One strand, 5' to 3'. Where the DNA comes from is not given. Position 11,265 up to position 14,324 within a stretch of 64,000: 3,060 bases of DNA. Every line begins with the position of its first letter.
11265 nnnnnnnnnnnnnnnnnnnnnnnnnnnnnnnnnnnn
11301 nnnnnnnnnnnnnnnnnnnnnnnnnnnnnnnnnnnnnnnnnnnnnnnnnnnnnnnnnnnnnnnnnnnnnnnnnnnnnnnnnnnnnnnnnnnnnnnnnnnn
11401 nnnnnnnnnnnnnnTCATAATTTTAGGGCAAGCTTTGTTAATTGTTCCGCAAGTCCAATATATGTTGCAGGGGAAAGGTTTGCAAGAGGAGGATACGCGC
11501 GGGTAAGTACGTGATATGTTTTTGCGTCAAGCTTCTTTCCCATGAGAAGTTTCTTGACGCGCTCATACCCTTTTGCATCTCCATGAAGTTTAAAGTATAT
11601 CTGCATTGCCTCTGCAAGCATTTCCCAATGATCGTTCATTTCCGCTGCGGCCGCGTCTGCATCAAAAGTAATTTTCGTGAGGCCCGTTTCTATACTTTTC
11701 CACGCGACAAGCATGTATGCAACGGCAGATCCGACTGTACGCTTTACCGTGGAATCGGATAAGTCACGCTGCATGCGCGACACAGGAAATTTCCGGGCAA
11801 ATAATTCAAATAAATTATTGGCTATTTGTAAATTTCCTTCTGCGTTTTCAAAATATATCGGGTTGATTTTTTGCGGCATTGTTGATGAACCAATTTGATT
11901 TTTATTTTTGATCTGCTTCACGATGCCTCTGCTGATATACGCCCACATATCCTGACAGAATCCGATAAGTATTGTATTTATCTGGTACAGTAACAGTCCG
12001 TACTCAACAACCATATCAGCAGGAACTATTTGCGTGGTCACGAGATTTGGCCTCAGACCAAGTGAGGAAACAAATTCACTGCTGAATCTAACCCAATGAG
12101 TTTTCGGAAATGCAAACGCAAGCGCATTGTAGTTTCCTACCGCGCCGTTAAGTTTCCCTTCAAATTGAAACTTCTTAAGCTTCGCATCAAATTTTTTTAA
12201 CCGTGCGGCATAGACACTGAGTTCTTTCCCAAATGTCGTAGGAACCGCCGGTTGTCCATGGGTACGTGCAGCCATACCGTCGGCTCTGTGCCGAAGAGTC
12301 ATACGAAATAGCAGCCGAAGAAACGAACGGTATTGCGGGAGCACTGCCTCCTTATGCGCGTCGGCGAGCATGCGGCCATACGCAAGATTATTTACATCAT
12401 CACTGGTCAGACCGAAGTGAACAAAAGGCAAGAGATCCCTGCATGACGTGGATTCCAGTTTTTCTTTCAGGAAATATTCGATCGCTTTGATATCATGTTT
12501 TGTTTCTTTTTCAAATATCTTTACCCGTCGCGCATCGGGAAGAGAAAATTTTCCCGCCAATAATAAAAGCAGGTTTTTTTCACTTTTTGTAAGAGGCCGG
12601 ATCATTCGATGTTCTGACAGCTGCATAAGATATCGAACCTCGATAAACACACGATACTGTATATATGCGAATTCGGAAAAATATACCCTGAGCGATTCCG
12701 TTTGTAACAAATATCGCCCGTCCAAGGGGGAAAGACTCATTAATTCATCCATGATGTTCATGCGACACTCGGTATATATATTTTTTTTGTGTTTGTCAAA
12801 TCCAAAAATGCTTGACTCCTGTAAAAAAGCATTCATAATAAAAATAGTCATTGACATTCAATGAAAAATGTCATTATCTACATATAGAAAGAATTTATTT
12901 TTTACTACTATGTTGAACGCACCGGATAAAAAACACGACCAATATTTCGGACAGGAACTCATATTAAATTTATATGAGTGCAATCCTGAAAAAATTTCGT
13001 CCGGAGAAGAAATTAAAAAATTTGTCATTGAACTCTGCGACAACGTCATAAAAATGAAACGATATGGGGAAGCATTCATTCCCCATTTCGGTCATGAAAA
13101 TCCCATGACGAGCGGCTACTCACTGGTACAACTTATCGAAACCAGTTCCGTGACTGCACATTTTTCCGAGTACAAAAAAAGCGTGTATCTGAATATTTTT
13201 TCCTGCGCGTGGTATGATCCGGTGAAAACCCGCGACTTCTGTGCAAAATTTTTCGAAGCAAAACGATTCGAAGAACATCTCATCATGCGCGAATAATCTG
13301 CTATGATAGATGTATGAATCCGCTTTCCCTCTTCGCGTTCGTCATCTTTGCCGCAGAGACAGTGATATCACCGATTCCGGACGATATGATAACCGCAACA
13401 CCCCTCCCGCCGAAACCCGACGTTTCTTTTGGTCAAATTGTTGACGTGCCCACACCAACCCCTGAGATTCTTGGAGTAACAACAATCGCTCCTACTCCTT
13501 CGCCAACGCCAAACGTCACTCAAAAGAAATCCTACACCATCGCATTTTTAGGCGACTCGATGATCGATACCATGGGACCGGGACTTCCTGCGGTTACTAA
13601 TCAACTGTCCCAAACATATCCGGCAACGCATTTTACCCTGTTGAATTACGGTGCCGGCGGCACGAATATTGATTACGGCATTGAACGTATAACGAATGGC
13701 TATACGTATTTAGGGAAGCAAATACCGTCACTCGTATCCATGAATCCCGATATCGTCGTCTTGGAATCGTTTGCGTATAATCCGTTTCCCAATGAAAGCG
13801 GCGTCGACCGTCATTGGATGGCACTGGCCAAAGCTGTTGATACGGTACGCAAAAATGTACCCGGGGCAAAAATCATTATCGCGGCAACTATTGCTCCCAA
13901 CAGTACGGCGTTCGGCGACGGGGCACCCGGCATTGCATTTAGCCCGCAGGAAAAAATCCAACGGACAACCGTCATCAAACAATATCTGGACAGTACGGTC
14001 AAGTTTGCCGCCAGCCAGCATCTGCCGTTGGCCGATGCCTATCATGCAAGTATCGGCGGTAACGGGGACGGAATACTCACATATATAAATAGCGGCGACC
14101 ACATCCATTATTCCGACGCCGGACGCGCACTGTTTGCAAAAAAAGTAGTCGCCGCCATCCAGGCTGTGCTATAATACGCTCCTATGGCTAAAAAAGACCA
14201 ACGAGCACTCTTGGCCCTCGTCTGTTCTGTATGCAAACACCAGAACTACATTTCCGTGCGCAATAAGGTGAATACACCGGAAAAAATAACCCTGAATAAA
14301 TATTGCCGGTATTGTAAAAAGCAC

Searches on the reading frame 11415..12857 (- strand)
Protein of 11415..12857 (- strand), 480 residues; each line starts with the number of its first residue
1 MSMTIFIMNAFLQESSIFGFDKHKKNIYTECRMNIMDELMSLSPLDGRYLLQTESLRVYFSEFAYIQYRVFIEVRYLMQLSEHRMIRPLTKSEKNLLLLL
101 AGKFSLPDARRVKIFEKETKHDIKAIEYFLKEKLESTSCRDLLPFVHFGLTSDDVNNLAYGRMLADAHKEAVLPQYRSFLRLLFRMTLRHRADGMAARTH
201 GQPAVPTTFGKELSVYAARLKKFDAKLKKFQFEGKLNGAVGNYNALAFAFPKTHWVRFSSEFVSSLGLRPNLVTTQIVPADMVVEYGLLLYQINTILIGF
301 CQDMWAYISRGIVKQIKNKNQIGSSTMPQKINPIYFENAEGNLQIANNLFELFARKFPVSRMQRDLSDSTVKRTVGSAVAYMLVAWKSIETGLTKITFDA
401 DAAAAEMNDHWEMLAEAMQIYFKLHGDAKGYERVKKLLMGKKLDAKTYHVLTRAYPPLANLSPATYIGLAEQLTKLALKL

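Call 63: search_protein_families(library=pfam, proteins=[window:11415-12857:-], max_evalue=0.0001)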
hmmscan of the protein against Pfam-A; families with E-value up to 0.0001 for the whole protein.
window:11415-12857:- (480 aa): 2 families
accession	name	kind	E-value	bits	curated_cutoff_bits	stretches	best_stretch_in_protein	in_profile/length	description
PF00206.25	Lyase_1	-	9.7e-38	130.8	27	1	103-341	63-305/312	Lyase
PF08328.16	ASL_C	-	2e-27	96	35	1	360-451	1-92/115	Adenylosuccinate lyase C-terminal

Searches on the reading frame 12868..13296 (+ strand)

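Call 63: search_protein_families(library=pfam, proteins=[window:12868-13296:+], max_evalue=0.0001)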
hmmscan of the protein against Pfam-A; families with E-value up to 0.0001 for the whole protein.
window:12868-13296:+ (142 aa): 1 family
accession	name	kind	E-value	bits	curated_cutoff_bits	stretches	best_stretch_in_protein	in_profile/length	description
PF02675.21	AdoMet_dc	-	2.6e-15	57.1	25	1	31-141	2-106/107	S-adenosylmethionine decarboxylase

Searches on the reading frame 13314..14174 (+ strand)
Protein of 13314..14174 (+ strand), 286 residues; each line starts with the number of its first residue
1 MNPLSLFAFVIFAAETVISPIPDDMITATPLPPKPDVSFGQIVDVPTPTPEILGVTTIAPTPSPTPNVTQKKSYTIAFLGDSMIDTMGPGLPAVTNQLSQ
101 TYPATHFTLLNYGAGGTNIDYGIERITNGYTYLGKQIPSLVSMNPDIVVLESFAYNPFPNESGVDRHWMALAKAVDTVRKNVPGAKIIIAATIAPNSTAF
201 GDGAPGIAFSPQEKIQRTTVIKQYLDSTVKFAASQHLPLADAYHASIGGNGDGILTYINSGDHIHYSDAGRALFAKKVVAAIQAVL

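Call 63: search_protein_families(library=pfam, proteins=[window:13314-14174:+], max_evalue=0.0001)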
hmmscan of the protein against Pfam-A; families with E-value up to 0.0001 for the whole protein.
window:13314-14174:+ (286 aa): 2 families
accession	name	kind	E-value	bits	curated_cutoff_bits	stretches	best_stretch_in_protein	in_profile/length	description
PF13472.12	Lipase_GDSL_2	-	2.4e-09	38.4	32.9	1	78-272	1-177/178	GDSL-like Lipase/Acylhydrolase family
PF00657.28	Lipase_GDSL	-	3.2e-06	27.9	23.6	1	76-278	1-208/208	GDSL-like Lipase/Acylhydrolase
